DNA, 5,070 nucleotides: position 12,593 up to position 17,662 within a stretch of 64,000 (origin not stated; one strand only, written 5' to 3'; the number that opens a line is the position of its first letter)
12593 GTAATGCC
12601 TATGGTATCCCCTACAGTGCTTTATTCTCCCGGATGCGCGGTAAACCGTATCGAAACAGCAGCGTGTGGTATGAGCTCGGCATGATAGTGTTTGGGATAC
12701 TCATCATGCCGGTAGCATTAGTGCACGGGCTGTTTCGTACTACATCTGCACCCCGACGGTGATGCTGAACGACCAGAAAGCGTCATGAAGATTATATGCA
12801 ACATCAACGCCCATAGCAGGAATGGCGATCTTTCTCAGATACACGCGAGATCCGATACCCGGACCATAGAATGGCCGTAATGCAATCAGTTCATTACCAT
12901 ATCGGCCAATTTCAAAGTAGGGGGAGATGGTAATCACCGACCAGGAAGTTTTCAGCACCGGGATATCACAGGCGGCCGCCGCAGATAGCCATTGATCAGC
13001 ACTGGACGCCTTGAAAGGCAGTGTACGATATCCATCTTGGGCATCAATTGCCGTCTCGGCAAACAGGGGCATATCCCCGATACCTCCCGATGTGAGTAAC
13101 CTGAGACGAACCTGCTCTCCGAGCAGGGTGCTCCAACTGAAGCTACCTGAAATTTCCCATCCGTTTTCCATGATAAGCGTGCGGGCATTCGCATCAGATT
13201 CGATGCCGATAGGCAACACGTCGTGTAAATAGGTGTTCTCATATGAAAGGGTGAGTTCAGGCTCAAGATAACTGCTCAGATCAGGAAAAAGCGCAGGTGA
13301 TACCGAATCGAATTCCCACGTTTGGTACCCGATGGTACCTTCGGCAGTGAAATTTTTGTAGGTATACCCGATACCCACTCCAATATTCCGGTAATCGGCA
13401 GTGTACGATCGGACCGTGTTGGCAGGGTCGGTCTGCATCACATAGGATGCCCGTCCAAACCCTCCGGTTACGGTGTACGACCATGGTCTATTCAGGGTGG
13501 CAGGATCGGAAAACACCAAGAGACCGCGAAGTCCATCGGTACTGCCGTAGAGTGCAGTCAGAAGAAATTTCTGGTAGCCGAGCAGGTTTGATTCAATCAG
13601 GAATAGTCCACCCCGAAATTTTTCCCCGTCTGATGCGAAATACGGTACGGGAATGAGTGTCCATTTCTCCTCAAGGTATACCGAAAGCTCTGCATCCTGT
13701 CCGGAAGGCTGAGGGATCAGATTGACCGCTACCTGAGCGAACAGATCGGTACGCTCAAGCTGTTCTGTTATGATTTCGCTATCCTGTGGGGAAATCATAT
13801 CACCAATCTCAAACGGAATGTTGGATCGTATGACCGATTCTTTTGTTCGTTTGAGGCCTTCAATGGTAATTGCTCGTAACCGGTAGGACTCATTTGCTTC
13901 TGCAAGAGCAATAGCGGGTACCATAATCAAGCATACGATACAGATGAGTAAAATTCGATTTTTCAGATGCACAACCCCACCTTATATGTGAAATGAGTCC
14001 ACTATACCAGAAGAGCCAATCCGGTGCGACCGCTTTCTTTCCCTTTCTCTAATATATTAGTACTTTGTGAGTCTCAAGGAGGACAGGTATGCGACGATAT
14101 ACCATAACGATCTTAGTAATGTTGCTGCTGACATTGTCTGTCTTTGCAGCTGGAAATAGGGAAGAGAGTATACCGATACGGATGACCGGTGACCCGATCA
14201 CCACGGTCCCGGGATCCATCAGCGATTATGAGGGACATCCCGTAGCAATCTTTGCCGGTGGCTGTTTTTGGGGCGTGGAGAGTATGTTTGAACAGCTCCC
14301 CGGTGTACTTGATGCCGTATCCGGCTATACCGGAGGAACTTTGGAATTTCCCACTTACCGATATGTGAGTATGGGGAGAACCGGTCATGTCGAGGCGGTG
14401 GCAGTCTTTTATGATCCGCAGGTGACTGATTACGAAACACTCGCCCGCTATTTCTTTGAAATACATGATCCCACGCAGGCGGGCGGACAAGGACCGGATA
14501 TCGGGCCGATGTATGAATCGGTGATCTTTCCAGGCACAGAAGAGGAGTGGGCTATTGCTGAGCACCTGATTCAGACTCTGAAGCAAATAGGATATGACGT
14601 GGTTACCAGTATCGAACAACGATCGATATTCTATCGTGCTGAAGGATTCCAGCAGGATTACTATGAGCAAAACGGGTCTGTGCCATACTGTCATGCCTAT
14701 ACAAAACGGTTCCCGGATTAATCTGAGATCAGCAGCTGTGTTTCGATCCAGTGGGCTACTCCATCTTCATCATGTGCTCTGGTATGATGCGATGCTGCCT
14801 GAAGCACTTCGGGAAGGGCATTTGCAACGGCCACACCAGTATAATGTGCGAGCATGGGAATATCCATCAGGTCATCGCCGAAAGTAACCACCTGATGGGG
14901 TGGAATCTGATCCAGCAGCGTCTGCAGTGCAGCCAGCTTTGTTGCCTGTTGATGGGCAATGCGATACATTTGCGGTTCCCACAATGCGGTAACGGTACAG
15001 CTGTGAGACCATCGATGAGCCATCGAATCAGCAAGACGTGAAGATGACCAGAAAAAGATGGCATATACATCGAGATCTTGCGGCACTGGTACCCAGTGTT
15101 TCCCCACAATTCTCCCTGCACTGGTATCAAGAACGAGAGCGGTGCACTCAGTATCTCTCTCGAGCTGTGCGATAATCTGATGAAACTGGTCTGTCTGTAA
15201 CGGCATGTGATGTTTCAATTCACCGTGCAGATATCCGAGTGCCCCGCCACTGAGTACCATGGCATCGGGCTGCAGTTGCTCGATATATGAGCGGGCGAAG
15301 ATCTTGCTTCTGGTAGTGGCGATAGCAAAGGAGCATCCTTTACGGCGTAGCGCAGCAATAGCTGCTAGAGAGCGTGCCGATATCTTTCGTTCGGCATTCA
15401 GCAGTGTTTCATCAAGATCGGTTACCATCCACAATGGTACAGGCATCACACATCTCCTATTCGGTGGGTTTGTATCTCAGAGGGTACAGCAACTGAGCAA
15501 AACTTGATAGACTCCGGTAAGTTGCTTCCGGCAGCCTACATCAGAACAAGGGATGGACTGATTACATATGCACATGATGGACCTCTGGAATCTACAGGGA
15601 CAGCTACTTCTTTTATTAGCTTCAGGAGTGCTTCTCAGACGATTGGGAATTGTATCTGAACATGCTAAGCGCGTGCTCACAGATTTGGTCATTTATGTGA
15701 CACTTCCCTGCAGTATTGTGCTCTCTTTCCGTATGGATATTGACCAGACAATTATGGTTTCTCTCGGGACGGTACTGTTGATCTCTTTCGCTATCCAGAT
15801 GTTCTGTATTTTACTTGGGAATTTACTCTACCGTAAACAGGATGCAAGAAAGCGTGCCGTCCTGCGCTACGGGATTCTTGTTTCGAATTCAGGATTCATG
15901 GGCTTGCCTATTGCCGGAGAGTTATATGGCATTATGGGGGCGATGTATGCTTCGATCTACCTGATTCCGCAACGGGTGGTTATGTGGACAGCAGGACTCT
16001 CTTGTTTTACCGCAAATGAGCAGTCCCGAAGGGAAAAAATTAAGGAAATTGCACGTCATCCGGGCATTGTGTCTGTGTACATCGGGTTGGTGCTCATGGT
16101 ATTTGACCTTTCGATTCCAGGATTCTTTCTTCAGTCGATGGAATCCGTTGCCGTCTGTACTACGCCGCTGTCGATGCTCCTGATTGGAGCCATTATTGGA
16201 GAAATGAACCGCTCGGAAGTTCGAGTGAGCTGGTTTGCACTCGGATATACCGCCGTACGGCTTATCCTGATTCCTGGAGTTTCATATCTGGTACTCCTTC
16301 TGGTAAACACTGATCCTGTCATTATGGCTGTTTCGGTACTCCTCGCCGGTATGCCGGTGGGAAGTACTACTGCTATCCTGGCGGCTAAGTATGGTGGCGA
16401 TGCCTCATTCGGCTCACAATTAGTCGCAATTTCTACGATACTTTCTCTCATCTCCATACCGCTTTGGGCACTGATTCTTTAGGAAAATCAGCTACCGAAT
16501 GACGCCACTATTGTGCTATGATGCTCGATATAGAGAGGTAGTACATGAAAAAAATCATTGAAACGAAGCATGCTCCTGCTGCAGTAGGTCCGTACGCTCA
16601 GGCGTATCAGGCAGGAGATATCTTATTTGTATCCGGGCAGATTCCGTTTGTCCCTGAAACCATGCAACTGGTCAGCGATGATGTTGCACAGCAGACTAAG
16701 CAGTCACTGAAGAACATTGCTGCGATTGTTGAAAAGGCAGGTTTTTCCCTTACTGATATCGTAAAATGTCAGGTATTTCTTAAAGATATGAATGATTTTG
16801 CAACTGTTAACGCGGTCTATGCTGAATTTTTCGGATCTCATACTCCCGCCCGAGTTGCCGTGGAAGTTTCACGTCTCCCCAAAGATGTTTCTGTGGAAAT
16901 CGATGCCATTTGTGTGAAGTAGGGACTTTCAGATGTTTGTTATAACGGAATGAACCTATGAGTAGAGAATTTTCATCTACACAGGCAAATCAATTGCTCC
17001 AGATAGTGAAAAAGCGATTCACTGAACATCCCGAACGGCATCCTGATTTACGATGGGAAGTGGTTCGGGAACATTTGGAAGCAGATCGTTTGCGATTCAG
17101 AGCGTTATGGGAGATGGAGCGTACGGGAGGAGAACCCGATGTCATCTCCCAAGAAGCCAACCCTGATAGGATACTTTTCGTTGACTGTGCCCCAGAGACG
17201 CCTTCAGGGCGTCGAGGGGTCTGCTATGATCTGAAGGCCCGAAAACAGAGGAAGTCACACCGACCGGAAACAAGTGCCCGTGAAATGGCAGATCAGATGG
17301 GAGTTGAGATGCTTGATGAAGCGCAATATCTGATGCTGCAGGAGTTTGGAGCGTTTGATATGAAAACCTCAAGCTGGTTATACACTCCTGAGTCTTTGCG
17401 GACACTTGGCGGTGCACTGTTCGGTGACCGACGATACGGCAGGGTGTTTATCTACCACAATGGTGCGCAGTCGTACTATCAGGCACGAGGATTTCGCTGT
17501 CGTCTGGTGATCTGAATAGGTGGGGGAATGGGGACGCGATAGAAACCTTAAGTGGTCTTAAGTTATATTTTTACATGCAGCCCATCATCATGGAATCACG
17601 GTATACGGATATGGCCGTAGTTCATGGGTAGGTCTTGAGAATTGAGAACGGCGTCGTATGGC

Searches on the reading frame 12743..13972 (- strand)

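Call 20: search_protein_families(library=pfam, proteins=[window:12743-13972:-], max_evalue=1)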
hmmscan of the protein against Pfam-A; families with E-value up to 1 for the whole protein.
window:12743-13972:- (410 aa): 1 family
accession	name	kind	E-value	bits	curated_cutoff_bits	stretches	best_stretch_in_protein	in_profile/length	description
PF07244.20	POTRA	-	8.2e-06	26.9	21.3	1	30-102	1-78/79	Surface antigen variable number repeat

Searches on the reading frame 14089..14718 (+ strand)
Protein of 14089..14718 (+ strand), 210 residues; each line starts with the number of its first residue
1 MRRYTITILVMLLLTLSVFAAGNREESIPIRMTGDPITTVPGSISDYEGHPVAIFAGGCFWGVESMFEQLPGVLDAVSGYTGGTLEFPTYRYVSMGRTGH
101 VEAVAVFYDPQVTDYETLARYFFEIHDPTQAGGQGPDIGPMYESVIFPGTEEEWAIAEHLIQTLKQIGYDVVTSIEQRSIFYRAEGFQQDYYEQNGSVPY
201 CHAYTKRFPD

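Call 49: search_protein_families(library=pfam, proteins=[window:14089-14718:+], max_evalue=0.0001)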
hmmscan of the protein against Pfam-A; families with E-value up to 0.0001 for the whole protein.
window:14089-14718:+ (210 aa): 1 family
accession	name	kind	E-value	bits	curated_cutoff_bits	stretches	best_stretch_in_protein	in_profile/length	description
PF01625.27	PMSR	-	9.1e-51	172.5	23.7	1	53-202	2-153/153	Peptide methionine sulfoxide reductase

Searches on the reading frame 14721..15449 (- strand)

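Call 49: search_protein_families(library=pfam, proteins=[window:14721-15449:-], max_evalue=0.0001)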
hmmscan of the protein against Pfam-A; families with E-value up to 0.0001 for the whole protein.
window:14721-15449:- (243 aa): 3 families
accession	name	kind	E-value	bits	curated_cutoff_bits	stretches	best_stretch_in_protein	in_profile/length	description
PF08282.18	Hydrolase_3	-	6.3e-35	121.6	20.9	2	127-235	141-255/255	haloacid dehalogenase-like hydrolase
PF05116.19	S6PP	-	1.3e-10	41.7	20.3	0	6-71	3-71/247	Sucrose-6F-phosphate phosphohydrolase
PF00702.32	Hydrolase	-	1.3e-06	29.4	26.4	0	170-201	159-188/191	haloacid dehalogenase-like hydrolase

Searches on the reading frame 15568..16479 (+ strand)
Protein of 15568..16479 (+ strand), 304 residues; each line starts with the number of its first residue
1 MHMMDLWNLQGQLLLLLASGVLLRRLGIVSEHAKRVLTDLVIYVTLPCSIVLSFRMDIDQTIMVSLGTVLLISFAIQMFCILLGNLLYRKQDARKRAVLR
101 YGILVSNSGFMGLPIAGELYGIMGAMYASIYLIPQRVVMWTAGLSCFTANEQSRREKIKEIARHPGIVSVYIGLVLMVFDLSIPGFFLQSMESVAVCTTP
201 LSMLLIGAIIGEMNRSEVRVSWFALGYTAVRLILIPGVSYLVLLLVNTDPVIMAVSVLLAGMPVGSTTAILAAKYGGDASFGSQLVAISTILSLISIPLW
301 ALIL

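Call 49: search_protein_families(library=pfam, proteins=[window:15568-16479:+], max_evalue=0.0001)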
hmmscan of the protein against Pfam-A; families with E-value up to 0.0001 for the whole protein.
window:15568-16479:+ (304 aa): 1 family
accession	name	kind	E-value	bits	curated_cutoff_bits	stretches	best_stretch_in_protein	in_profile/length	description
PF03547.23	Mem_trans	-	1.7e-28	99.7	25.7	2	13-153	9-153/343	Membrane transport protein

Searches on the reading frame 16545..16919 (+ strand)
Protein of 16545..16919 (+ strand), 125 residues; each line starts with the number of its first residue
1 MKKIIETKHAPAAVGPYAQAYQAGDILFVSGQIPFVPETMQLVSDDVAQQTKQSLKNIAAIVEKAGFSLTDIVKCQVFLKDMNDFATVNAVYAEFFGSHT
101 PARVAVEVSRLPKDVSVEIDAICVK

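Call 49: search_protein_families(library=pfam, proteins=[window:16545-16919:+], max_evalue=0.0001)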
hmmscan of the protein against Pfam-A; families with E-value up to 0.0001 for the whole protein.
window:16545-16919:+ (125 aa): 1 family
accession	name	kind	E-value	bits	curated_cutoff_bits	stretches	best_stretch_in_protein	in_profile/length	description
PF01042.26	Ribonuc_L-PSP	-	9.8e-44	148.7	27.3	1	7-124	1-120/121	Endoribonuclease L-PSP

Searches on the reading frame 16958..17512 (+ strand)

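Call 49: search_protein_families(library=pfam, proteins=[window:16958-17512:+], max_evalue=0.0001)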
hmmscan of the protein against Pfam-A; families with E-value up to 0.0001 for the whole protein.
window:16958-17512:+ (185 aa): 1 family
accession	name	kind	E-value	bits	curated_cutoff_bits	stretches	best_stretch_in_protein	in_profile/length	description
PF14066.11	DUF4256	-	4.4e-75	251.5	27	1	13-184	1-172/173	Protein of unknown function (DUF4256)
